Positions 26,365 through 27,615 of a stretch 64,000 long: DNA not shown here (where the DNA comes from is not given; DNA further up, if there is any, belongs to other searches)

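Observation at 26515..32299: Tandemly duplicated two-gene module: cytosolic 4xCys-pair zinc-ribbon/wHTH protein translationally coupled to a processive membrane GT2 synthase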

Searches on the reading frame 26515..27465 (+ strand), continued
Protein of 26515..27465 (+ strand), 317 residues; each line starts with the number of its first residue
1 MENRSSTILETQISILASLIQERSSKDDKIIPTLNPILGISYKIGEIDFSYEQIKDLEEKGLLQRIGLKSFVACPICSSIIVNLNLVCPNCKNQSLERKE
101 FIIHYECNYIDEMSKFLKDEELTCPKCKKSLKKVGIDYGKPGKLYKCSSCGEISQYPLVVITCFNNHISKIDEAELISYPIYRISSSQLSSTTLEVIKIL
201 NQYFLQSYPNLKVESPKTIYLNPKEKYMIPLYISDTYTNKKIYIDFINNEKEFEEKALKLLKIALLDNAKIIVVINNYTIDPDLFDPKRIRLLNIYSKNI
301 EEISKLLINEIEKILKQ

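Call 47: predict_structure(alignment_id=A4)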
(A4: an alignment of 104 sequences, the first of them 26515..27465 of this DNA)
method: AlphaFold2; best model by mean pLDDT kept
length: 317 residues; sequences in the alignment: 104
mean_pLDDT: 91.6   pTM: 0.73
mean pLDDT of the five models: 91.6, 91.6, 91.4, 91.3, 90.8
residues with pLDDT >= 90: 238; 70-90: 57; 50-70: 22; < 50: 0
segments of 3 or more residues with pLDDT < 50: none
pLDDT, mean of each block of 10 residues (from residue 1): 60 70 73 95 91 90 93 98 98 98 98 97 98 98 98 98 98 98 80 89 95 91 90 96 94 91 91 92 90 93 97 95
secondary structure, 60 per line:
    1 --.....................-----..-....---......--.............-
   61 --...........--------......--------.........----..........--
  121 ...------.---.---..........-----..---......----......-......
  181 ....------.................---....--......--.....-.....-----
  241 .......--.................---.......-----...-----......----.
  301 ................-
elements in order: H3-23 E32-35 E39-44 E47-50 H51-59 E63-73 E82-87 E96-104 E109-112 H113-116 E121-123 E138-147 E158-163 E168-170 E175-184 H191-207 E211-214 E217-222 E225-229 E231-235 E241-247 H250-266 E270-276 E290-295 H300-316

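Call 67: fold_search(model_id=the predicted structure, library=pdb)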
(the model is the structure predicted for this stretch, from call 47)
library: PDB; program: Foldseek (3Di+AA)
matches with E <= 10: 699; with E <= 0.001: 7
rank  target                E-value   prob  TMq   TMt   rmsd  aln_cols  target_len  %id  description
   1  6p4w_B                1.9e-05  1.00  0.25  0.22  15.1       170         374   14  XPB helicase in a complex with truncated Bax1 from Sulfurisphaera tokodaii at 2.96 Angstrom resolution (released 2020-06-03)
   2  6p4o_B                2.4e-05  1.00  0.26  0.18   9.6       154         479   13  Complex of XPB helicase with Bax1 endonuclease from Sulfurisphaera tokodaii at 3.15 Angstroms resolution (released 2020-06-03)
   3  6p4o_F                2.4e-05  1.00  0.25  0.18  17.3       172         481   13  Complex of XPB helicase with Bax1 endonuclease from Sulfurisphaera tokodaii at 3.15 Angstroms resolution (released 2020-06-03)
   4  6p4w_D                4.2e-05  1.00  0.26  0.22  14.8       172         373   13  XPB helicase in a complex with truncated Bax1 from Sulfurisphaera tokodaii at 2.96 Angstrom resolution (released 2020-06-03)
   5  6p4f_B                6.7e-05  1.00  0.27  0.23  14.5       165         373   12  Crystal structure of the XPB-Bax1-forked DNA ternary complex (released 2020-06-17)
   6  6p4o_D                1.1e-04  1.00  0.25  0.18  15.3       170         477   14  Complex of XPB helicase with Bax1 endonuclease from Sulfurisphaera tokodaii at 3.15 Angstroms resolution (released 2020-06-03)
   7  8gy8_A                4.8e-04  1.00  0.25  0.21  13.1       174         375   12  The structure of Bax1 from Pyrococcus furiosus (released 2023-09-27)
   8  6p66_B                4.6e-03  0.89  0.19  0.14  13.9       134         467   16  The crystal structure of the XPB complex with Bax1 from Archaeoglobus fulgidus at 3.0 Angstrom resolution (released 2020-06-17)
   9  8q3z_A                8.3e-03  1.00  0.29  0.21   3.9       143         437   15  Crystal structure of cA4-bound Can2 from Thermoanaerobacter brockii (released 2023-11-22)
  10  4oq2                  1.0e-02  0.96  0.20  0.22   8.2       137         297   15  5hmC specific restriction endonuclease PvuRTs1I (released 2014-03-12)
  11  1y88                  1.2e-02  1.00  0.24  0.38   4.4       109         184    8  Crystal Structure of Protein of Unknown Function AF1548 (released 2004-12-21)
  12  8q43_A                1.9e-02  1.00  0.28  0.23   3.9       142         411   12  Crystal structure of cA4-bound Can2 (E341A) in complex with oligo-C DNA (released 2023-11-22)
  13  8q41_B                2.6e-02  1.00  0.29  0.23   3.5       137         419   14  Crystal structure of Can2 (E341A) bound to cA4 and TTTAAA ssDNA (released 2023-11-22)
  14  1xmx                  2.6e-02  0.99  0.30  0.25   5.9       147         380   11  Crystal structure of protein VC1899 from Vibrio cholerae (released 2004-11-16)
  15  6ut6_G                2.6e-02  0.94  0.25  0.24   8.2       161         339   11  Cryo-EM structure of the Escherichia coli McrBC complex (released 2020-10-21)
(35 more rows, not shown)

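Call 69: find_encoding_contigs(protein=P0046, flank=6000, max_places=3)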
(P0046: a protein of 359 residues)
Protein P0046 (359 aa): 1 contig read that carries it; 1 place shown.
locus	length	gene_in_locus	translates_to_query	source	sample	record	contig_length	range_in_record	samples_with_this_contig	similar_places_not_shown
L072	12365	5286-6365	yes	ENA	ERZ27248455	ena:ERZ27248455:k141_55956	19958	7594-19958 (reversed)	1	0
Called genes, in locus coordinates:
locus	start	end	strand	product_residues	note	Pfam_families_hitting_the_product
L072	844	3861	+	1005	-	PF01522:Polysacc_deac_1 (faint), PF10096:DUF2334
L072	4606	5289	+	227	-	PF00071:Ras, PF08477:Roc, PF12773:DZR (weak), PF13248:Zn_ribbon_3 (faint), PF13240:Zn_Ribbon_1 (weak), PF00071:Ras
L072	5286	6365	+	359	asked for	PF18551:TackOD1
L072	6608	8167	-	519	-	PF13231:PMT_2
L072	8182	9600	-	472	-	PF13506:Glyco_transf_21, PF00535:Glycos_transf_2, PF10111:Glyco_tranf_2_2, PF13641:Glyco_tranf_2_3, PF01644:Chitin_synth_1 (weak), PF03142:Chitin_synth_2 (weak), PF13632:Glyco_trans_2_3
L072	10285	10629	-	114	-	PF05239:PRC (weak), PF12773:DZR (faint), PF13240:Zn_Ribbon_1 (weak)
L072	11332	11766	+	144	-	PF03259:Robl_LC7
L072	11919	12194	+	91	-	-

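Call 77: search_protein_families(library=pfam, proteins=[P0047, P0064, P0067, P0075, P0083, P0100, P0114, P0140, P0161, P0163], max_evalue=0.0001)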
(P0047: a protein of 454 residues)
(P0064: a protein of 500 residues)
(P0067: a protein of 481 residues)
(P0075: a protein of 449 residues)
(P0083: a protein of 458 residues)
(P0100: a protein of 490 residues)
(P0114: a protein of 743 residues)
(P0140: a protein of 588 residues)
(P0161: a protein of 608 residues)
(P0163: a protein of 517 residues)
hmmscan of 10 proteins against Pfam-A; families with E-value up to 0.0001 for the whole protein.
P0047 (454 aa): 2 families
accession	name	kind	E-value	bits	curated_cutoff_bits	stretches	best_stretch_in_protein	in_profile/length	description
PF00072.30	Response_reg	-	6.9e-27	94.3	30.2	1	9-119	1-110/111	Response regulator receiver domain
PF18551.6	TackOD1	-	1.1e-24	87.5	32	1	195-328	53-187/188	Thaumarchaeal output domain 1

P0064 (500 aa): 4 families
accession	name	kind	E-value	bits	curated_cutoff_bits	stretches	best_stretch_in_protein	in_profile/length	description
PF18551.6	TackOD1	-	3.4e-38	131.5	32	1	180-358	10-187/188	Thaumarchaeal output domain 1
PF14520.12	HHH_5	-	1.5e-06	29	27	0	24-54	3-33/57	Helix-hairpin-helix domain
PF12773.13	DZR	-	1.5e-05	25.5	27.3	0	290-341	7-45/45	Double zinc ribbon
PF04471.18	Mrr_cat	-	9e-05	23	21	0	407-482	35-114/115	Restriction endonuclease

P0067 (481 aa): 2 families
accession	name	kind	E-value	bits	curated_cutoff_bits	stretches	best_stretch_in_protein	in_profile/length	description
PF18551.6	TackOD1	-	1.1e-47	162.5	32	1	131-312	6-188/188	Thaumarchaeal output domain 1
PF00990.26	GGDEF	-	2.1e-14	54.1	23.8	1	338-473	6-147/161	Diguanylate cyclase, GGDEF domain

P0075 (449 aa): 1 family
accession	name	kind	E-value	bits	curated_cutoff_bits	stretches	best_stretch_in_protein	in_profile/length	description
PF18551.6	TackOD1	-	3.6e-33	115.1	32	1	41-212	12-188/188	Thaumarchaeal output domain 1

P0083 (458 aa): 1 family
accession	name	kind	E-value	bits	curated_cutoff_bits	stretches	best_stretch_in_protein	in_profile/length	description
PF18551.6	TackOD1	-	1.5e-37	129.4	32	1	7-184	7-188/188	Thaumarchaeal output domain 1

P0100 (490 aa): 2 families
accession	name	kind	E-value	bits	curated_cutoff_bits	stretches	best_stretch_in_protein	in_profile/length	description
PF18551.6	TackOD1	-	2.2e-49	168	32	1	131-318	5-188/188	Thaumarchaeal output domain 1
PF00072.30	Response_reg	-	1e-22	80.8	30.2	1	6-114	2-110/111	Response regulator receiver domain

P0114 (743 aa): 3 families
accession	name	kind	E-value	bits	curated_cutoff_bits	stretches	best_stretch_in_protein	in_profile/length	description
PF18551.6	TackOD1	-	5.2e-41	140.7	32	1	418-596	14-187/188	Thaumarchaeal output domain 1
PF03721.20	UDPG_MGDP_dh_N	-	1.6e-13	51.1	27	1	22-162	3-150/187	UDP-glucose/GDP-mannose dehydrogenase family, NAD binding domain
PF00984.24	UDPG_MGDP_dh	-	2.6e-07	31.1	25.4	1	200-241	1-42/94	UDP-glucose/GDP-mannose dehydrogenase family, central domain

P0140 (588 aa): 3 families
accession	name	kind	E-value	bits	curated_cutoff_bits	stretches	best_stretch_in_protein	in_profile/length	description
PF18551.6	TackOD1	-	2.7e-27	96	32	1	313-456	51-188/188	Thaumarchaeal output domain 1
PF00072.30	Response_reg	-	4.5e-08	33.7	30.2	1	136-232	1-100/111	Response regulator receiver domain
PF03709.21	OKR_DC_1_N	-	2.5e-07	31.4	29.3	1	148-249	8-110/111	Orn/Lys/Arg decarboxylase, N-terminal domain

P0161 (608 aa): 1 family
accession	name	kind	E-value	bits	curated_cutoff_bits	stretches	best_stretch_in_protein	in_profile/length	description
PF18551.6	TackOD1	-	1.8e-53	181.4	32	1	260-445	7-188/188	Thaumarchaeal output domain 1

P0163 (517 aa): 1 family
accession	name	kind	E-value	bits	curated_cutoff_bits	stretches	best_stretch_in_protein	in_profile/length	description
PF18551.6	TackOD1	-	3e-33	115.4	32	1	161-313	32-186/188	Thaumarchaeal output domain 1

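Call 78: search_solved_structures(query=A4, max_evalue=1)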
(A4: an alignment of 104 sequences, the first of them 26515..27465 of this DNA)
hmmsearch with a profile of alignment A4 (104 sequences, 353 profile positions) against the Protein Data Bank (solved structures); distinct sequences matched with E-value up to 1: 37.
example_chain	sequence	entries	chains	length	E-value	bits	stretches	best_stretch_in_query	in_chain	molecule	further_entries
1y88_A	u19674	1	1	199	0.00048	22.4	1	217-311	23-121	Hypothetical protein AF1548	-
4ap4_A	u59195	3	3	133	0.0056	18.9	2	101-147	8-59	E3 UBIQUITIN LIGASE RNF4 | E3 UBIQUITIN-PROTEIN LIGASE RNF4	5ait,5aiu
6htj_A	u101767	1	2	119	0.007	18.6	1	86-112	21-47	Nucleic-acid-binding protein containing a Zn-ribbon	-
6knb_B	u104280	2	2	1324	0.014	17.6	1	83-147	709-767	DNA polymerase D DP2 (DNA polymerase II large) subunit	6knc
2ea6_A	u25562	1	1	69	0.027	16.7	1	100-147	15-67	RING finger protein 4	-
3ng2_A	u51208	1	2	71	0.027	16.6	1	100-147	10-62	RING finger protein 4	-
3a43_A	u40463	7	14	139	0.029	16.6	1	72-98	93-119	Hydrogenase nickel incorporation protein hypA | Probable hydrogenase nickel incorporation protein HypA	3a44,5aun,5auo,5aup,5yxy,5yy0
4ppe_A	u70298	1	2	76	0.033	16.3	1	100-147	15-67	E3 ubiquitin-protein ligase RNF4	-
6hms_B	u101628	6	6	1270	0.062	15.5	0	81-147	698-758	DNA polymerase II large subunit,DNA polymerase II large subunit | DP2 | DNA polymerase II large subunit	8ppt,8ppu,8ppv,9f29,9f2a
6t8h_B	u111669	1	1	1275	0.062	15.4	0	81-147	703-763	DP2 subunit of D-family DNA-polymerase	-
2xeu_A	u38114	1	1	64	0.077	15.1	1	101-147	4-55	RING FINGER PROTEIN 4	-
3h0g_L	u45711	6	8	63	0.1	14.7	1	158-187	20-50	DNA-directed RNA polymerases I, II, and III subunit RPABC4 | RNA polymerase II subunit Rpb12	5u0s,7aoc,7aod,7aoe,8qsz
5ngm_AZ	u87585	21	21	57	0.12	14.4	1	87-110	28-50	50S ribosomal protein L32 | Large ribosomal subunit protein bL32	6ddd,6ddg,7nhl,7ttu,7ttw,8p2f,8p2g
6wqn_N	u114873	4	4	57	0.13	14.4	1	87-110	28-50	50S ribosomal protein L32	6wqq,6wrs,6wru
5t7v_LE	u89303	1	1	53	0.14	14.3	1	87-110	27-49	50S ribosomal protein L32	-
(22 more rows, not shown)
